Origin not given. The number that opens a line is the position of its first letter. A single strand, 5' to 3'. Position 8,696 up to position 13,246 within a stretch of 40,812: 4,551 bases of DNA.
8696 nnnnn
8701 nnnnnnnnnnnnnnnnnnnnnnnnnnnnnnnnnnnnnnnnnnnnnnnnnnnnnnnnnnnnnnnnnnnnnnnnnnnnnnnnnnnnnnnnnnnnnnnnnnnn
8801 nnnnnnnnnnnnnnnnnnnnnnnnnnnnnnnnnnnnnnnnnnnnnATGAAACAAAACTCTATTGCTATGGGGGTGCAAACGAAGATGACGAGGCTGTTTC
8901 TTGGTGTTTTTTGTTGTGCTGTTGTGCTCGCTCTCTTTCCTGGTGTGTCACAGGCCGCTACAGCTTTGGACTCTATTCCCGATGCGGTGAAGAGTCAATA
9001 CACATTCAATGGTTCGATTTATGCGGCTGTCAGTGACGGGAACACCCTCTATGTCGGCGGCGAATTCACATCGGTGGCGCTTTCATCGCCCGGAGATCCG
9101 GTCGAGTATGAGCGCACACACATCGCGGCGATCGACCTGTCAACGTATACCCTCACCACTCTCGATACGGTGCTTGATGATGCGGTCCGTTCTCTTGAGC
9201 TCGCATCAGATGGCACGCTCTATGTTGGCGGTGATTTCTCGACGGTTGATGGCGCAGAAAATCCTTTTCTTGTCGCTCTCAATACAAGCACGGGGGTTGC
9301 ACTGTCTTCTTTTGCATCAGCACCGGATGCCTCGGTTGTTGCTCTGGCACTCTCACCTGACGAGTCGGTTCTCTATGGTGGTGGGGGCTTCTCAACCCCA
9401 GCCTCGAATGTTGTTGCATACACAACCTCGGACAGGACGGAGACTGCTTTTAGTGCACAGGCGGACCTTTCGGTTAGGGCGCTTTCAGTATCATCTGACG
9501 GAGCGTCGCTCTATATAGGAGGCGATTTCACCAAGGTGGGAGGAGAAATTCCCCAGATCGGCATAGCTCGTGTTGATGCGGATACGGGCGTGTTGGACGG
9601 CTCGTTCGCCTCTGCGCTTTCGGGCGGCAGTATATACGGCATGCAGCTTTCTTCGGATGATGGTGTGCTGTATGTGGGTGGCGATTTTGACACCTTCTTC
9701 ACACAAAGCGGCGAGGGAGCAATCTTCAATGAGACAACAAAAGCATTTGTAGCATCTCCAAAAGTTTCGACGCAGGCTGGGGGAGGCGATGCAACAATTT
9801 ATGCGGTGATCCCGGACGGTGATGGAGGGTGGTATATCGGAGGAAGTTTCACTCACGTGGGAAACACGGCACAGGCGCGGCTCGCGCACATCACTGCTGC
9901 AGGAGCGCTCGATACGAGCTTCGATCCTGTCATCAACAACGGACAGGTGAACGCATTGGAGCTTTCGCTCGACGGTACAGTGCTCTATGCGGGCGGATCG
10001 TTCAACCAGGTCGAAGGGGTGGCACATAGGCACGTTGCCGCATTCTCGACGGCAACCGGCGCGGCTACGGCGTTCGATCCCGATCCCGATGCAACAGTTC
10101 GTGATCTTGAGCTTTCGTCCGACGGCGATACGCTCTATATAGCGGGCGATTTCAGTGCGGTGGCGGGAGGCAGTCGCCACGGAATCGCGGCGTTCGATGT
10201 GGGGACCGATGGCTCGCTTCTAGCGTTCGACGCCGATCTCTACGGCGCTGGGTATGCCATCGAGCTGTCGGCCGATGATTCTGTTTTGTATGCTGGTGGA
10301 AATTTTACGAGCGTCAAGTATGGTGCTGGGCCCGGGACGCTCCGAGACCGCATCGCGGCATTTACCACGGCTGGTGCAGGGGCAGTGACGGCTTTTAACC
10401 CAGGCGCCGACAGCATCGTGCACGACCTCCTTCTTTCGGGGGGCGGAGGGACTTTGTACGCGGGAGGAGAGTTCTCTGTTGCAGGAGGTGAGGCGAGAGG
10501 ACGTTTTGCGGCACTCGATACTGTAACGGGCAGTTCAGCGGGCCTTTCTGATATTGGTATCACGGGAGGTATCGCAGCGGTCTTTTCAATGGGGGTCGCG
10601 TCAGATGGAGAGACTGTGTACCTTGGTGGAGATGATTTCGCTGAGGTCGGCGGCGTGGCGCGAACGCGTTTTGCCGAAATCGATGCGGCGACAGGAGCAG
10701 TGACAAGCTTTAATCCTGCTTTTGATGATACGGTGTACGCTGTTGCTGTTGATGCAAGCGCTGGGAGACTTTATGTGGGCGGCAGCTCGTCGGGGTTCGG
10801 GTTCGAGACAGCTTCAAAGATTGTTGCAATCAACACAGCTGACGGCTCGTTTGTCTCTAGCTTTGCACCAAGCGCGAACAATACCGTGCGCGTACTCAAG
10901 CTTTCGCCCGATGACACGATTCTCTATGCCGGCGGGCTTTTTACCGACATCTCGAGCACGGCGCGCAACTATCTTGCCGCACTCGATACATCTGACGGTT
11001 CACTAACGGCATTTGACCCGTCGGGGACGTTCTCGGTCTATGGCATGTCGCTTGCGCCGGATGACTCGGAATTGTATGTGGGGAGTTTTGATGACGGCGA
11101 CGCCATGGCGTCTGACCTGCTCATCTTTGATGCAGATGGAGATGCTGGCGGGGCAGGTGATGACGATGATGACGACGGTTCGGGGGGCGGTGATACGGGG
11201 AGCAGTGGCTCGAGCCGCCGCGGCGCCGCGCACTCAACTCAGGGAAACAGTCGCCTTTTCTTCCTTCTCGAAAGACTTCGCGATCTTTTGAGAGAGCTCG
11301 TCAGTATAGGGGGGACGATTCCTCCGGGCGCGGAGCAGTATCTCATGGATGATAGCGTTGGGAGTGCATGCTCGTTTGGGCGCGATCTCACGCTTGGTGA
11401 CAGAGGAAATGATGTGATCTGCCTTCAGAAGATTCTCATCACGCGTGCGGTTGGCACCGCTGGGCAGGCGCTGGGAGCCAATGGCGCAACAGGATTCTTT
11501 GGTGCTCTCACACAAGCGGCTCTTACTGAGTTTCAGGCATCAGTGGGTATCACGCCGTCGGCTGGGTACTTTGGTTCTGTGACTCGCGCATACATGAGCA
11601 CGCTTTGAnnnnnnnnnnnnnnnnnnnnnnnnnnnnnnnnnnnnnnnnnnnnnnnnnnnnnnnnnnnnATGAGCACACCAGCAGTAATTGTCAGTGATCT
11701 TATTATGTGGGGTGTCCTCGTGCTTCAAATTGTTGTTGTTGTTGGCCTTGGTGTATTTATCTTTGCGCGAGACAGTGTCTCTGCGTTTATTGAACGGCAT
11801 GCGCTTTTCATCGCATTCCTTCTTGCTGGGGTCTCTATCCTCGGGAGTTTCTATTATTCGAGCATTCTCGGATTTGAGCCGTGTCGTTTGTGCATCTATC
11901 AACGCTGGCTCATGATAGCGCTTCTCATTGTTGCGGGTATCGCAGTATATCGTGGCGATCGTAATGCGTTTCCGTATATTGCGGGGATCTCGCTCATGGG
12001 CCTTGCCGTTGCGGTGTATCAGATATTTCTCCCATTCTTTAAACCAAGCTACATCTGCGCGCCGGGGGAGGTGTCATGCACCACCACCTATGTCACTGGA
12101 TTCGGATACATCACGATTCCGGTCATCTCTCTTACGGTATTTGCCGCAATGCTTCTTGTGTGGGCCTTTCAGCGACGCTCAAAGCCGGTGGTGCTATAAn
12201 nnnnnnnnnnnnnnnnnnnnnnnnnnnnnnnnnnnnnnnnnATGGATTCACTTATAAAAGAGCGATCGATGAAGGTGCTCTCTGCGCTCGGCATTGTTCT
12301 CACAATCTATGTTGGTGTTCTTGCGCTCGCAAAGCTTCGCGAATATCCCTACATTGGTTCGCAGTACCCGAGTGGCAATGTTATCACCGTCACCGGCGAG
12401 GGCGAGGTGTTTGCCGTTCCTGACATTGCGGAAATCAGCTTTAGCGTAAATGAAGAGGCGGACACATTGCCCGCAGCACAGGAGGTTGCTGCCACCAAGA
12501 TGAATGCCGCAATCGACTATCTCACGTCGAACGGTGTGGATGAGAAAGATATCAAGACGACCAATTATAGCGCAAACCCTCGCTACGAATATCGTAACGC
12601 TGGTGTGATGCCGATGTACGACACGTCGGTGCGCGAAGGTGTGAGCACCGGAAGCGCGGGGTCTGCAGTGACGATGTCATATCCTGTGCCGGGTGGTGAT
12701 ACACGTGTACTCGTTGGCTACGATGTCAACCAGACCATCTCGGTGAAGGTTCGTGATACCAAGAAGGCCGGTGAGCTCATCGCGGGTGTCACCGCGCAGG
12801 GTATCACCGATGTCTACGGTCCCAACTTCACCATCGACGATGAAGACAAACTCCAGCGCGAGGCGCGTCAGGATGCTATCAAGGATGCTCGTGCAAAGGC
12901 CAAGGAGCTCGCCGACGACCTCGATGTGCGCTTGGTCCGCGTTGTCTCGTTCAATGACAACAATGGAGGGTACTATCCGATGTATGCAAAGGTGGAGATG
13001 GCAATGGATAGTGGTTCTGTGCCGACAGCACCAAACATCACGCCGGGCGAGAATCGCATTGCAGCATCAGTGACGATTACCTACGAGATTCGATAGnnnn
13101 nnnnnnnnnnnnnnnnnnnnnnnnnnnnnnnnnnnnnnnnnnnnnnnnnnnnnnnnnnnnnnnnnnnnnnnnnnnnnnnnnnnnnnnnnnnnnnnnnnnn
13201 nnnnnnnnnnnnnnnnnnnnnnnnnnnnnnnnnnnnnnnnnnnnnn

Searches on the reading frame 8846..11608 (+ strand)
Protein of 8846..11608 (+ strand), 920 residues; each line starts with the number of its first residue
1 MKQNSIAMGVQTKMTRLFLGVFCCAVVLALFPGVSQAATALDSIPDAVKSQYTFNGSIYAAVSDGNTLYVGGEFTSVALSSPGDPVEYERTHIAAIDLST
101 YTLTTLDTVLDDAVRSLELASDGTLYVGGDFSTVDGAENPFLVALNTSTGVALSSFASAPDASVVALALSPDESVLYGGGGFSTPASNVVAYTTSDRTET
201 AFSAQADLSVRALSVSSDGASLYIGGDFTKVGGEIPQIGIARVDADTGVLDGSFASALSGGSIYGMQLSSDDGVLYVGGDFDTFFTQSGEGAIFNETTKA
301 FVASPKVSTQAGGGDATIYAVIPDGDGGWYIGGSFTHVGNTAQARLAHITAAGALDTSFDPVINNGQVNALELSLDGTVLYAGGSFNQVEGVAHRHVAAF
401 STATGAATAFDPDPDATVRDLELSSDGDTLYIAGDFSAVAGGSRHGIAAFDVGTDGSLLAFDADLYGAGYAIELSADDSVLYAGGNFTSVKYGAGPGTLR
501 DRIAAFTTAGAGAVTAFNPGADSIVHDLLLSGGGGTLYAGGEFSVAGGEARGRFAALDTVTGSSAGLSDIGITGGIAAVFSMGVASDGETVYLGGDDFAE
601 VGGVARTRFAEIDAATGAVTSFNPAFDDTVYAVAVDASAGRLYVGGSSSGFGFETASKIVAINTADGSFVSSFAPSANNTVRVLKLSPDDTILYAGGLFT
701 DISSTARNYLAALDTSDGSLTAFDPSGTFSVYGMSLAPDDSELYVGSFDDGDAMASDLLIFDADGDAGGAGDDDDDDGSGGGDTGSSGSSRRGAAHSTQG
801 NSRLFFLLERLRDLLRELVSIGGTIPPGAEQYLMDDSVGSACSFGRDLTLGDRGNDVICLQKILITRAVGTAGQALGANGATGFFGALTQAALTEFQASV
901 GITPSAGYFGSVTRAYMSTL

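Call 63: search_protein_families(library=pfam, proteins=[window:8846-11608:+], max_evalue=0.001)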
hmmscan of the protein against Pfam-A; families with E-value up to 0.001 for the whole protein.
window:8846-11608:+ (920 aa): 4 families
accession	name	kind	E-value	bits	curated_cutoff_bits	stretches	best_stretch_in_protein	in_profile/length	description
PF17164.10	DUF5122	-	1.1e-15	57.9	27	1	326-359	3-36/36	Domain of unknown function (DUF5122) beta-propeller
PF12768.13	Rax2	-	8.9e-15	55.2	28.8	0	198-303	15-114/254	Rax2 C-terminal beta propeller domain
PF20033.5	DUF6438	-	1.6e-05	25.6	30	0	369-398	17-46/116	Domain of unknown function (DUF6438)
PF07494.17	Reg_prop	-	0.00016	21.9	20.4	0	111-130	4-23/24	Two component regulator propeller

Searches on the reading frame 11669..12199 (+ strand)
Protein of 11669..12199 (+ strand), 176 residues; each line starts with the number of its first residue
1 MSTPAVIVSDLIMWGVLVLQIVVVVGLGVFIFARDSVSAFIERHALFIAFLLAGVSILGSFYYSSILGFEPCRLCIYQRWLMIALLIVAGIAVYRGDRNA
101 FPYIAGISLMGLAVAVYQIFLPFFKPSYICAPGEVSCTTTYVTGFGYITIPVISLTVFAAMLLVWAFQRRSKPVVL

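Call 64: search_protein_families(library=pfam, proteins=[window:11669-12199:+], max_evalue=0.001)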
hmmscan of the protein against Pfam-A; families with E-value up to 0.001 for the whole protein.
window:11669-12199:+ (176 aa): 1 family
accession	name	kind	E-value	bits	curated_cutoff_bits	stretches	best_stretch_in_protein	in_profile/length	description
PF02600.21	DsbB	-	1.2e-12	48.9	22.1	1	43-167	2-147/148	Disulfide bond formation protein DsbB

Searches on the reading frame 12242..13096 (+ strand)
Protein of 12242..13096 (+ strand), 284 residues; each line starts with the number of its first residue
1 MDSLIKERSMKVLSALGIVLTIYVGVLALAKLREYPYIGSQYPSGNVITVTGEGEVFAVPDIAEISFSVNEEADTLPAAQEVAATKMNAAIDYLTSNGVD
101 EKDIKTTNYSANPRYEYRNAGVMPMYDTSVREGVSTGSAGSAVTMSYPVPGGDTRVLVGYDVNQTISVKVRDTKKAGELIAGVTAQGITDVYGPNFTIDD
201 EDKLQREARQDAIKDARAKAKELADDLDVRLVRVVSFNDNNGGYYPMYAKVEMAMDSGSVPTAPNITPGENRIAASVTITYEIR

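Call 64: search_protein_families(library=pfam, proteins=[window:12242-13096:+], max_evalue=0.001)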
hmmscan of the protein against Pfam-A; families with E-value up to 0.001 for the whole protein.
window:12242-13096:+ (284 aa): 1 family
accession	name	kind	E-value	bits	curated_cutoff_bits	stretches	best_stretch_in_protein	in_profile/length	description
PF04402.19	SIMPL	-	1.4e-52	179.4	25.2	1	48-281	1-205/205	Protein of unknown function (DUF541)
